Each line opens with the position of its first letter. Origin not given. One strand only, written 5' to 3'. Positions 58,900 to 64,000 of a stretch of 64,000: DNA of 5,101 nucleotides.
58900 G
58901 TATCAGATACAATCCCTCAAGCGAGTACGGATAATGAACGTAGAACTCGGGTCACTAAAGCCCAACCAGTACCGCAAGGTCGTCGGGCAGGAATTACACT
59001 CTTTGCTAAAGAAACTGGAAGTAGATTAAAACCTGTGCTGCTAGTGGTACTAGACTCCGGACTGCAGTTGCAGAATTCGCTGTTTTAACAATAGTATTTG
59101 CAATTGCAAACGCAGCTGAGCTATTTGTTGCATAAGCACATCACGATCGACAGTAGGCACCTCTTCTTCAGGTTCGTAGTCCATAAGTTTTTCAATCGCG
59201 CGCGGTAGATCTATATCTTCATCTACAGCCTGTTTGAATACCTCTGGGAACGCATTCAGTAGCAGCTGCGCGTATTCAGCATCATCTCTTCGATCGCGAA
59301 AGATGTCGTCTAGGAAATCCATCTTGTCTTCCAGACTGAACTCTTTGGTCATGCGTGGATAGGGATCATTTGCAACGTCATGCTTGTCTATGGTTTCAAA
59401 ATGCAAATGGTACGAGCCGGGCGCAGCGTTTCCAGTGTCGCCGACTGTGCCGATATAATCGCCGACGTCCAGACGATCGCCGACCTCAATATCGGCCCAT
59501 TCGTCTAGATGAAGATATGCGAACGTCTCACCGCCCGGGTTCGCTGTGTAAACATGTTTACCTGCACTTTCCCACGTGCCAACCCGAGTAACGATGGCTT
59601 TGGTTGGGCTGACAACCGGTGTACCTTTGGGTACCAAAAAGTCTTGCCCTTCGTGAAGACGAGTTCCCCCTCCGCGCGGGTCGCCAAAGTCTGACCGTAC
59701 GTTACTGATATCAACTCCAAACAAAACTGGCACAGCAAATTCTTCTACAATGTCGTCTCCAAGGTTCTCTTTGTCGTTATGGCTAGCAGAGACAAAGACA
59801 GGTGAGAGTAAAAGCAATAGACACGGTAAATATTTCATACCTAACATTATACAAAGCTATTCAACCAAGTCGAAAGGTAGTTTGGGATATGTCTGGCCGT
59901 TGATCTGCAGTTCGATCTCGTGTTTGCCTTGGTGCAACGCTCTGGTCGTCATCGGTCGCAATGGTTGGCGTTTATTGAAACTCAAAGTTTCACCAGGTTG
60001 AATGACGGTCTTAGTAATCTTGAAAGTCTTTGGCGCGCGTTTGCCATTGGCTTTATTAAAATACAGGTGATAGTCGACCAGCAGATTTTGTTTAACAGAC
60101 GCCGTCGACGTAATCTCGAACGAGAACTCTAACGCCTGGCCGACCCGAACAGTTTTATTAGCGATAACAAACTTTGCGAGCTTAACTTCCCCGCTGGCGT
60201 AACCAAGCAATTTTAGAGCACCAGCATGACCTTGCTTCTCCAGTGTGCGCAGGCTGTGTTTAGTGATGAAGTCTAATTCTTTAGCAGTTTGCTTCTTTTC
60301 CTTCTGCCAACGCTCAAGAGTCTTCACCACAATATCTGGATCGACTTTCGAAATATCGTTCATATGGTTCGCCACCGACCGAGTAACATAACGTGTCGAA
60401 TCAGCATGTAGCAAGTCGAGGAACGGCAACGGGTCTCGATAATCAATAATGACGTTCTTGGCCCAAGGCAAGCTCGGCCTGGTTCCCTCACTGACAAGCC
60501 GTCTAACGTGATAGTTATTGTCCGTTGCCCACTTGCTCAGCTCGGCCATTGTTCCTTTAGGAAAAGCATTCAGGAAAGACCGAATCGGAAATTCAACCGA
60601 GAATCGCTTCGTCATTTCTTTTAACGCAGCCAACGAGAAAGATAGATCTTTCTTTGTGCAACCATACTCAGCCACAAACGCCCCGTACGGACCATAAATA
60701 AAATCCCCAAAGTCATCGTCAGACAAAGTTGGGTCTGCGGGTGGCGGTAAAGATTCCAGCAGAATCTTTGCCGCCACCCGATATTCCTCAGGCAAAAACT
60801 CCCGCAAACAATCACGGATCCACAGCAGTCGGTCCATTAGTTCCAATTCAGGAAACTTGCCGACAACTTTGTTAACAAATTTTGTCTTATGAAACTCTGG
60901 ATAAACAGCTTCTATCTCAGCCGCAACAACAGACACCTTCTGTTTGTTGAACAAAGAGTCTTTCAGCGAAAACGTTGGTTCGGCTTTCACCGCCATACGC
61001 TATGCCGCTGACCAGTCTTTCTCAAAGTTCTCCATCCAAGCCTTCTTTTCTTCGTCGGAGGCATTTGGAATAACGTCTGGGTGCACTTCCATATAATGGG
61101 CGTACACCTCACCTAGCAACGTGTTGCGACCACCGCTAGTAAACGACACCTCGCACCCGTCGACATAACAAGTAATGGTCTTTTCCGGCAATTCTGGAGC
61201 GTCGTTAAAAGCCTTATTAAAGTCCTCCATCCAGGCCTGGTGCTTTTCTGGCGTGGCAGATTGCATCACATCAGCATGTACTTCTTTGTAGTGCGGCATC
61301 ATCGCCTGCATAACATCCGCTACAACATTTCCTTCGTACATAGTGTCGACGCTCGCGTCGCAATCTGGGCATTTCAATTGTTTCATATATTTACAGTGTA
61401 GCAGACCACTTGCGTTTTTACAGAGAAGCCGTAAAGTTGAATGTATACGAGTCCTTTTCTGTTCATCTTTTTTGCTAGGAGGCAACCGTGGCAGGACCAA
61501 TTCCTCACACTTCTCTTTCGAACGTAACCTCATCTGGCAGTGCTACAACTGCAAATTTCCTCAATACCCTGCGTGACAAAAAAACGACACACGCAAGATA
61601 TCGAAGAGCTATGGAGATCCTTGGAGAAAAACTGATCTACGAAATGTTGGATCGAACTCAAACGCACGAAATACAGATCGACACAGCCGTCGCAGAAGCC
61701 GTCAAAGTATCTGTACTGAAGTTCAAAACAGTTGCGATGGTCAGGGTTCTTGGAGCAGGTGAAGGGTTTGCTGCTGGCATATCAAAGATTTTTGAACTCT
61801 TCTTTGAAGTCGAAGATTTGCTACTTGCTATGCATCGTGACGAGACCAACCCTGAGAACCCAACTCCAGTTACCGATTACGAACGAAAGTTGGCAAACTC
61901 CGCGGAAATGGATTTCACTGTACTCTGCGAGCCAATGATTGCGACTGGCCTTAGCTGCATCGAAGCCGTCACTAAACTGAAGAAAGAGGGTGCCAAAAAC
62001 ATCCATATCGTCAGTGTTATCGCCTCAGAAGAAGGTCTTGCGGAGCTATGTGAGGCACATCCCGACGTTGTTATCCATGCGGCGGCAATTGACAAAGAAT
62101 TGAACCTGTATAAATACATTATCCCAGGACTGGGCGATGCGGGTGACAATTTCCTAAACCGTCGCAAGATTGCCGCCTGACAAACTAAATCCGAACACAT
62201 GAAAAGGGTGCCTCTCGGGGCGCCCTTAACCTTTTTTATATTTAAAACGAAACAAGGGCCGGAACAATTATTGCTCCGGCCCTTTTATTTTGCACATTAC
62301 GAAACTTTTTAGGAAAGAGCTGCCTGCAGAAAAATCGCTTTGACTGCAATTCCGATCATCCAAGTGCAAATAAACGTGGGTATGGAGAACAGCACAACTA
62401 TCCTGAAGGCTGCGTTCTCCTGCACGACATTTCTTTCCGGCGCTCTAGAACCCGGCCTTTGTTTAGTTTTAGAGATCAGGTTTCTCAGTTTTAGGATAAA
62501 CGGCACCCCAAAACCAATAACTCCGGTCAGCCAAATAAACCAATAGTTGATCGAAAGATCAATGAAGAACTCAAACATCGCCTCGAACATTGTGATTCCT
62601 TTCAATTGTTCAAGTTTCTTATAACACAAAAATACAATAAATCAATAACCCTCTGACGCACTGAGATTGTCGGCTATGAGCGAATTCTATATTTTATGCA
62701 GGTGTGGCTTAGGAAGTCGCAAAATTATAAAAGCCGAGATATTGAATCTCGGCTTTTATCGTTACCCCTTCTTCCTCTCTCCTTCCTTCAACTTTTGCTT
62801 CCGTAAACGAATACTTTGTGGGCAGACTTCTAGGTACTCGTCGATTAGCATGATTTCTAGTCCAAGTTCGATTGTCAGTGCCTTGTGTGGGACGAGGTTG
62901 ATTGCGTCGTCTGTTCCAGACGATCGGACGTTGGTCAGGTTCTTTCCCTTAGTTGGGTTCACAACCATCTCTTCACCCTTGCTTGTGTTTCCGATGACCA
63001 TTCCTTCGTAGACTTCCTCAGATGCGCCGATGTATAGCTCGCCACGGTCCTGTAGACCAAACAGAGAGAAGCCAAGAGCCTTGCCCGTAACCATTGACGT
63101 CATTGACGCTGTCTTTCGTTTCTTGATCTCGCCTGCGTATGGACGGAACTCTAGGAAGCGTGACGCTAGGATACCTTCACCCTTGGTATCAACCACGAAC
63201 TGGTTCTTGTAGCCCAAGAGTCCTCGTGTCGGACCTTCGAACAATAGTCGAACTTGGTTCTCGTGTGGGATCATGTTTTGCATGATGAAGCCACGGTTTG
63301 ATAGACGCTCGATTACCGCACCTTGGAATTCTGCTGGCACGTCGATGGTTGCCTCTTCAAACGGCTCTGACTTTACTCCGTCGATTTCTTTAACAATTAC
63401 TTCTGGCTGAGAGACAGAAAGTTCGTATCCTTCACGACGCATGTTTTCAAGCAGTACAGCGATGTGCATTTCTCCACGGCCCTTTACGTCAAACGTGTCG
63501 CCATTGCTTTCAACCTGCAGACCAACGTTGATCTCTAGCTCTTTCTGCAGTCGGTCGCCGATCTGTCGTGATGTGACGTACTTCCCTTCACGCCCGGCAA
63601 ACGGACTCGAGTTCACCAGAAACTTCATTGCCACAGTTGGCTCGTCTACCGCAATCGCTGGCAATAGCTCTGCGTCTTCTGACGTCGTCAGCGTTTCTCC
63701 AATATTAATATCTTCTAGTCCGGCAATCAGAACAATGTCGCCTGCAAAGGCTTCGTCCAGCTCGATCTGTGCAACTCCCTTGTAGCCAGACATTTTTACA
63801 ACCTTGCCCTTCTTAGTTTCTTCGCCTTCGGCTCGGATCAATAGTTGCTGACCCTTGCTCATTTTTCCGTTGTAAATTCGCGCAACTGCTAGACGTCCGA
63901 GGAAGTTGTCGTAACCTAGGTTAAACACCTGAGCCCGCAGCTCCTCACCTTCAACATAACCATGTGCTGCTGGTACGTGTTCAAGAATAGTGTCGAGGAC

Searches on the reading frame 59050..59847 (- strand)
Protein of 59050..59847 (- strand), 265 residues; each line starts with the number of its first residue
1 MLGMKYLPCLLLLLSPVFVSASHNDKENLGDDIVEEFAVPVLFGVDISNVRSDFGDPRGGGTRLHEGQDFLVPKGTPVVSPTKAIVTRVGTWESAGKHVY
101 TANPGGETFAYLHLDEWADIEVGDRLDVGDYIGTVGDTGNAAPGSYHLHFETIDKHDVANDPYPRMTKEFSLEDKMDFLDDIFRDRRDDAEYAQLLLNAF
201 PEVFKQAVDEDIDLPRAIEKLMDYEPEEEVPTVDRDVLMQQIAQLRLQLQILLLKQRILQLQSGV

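Call 80: search_protein_families(library=pfam, proteins=[window:59050-59847:-], max_evalue=0.001)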
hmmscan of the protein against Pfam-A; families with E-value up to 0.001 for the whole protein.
window:59050-59847:- (265 aa): 1 family
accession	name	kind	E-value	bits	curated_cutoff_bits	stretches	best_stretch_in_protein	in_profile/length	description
PF01551.29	Peptidase_M23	-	2.4e-17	63.3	28.7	1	64-156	2-91/96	Peptidase family M23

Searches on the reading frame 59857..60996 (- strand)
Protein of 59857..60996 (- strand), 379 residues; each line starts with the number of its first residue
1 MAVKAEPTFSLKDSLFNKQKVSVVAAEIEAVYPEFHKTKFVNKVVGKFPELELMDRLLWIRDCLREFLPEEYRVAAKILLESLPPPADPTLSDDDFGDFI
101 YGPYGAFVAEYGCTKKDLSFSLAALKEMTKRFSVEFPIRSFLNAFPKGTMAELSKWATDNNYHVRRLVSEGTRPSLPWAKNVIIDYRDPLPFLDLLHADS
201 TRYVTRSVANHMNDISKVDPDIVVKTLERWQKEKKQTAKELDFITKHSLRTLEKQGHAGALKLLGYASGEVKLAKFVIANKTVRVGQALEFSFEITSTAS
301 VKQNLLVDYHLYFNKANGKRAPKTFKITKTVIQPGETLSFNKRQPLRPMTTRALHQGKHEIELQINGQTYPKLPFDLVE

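Call 80: search_protein_families(library=pfam, proteins=[window:59857-60996:-], max_evalue=0.001)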
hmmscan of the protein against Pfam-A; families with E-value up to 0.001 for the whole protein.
window:59857-60996:- (379 aa): 1 family
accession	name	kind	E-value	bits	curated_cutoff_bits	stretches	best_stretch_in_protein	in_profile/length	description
PF08713.17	DNA_alkylation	-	0.00069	19.8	21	0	147-238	119-205/213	DNA alkylation repair enzyme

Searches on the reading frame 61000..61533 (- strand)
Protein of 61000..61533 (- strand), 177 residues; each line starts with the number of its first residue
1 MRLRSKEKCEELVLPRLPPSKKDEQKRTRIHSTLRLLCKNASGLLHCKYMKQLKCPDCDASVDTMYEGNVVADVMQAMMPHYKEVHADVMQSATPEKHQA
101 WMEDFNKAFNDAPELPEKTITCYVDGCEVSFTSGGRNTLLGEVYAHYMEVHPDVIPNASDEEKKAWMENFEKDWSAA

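Call 80: search_protein_families(library=pfam, proteins=[window:61000-61533:-], max_evalue=0.001)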
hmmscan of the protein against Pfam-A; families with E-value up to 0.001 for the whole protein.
window:61000-61533:- (177 aa): 1 family
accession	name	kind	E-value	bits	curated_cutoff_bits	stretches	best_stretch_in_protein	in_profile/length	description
PF06348.16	DUF1059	-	0.00073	20.2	21.1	0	50-87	1-38/56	Protein of unknown function (DUF1059)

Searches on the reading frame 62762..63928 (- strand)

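Call 80: search_protein_families(library=pfam, proteins=[window:62762-63928:-], max_evalue=0.001)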
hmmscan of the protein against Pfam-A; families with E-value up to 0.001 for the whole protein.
window:62762-63928:- (388 aa): 4 families
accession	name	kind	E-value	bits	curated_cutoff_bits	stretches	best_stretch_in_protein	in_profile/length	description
PF21018.2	BipA_C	-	1.6e-34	118.4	23.8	1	274-381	2-109/110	TypA/BipA C-terminal domain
PF00679.30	EFG_C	-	1.5e-17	63.8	27.9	1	187-271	3-88/89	Elongation factor G C-terminus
PF03144.31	GTP_EFTU_D2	-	6.3e-12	46.2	30.3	1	11-81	1-73/73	Elongation factor Tu domain 2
PF22042.2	EF-G_D2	-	6.5e-11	42.6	27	1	3-82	8-83/84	Elongation factor G domain 2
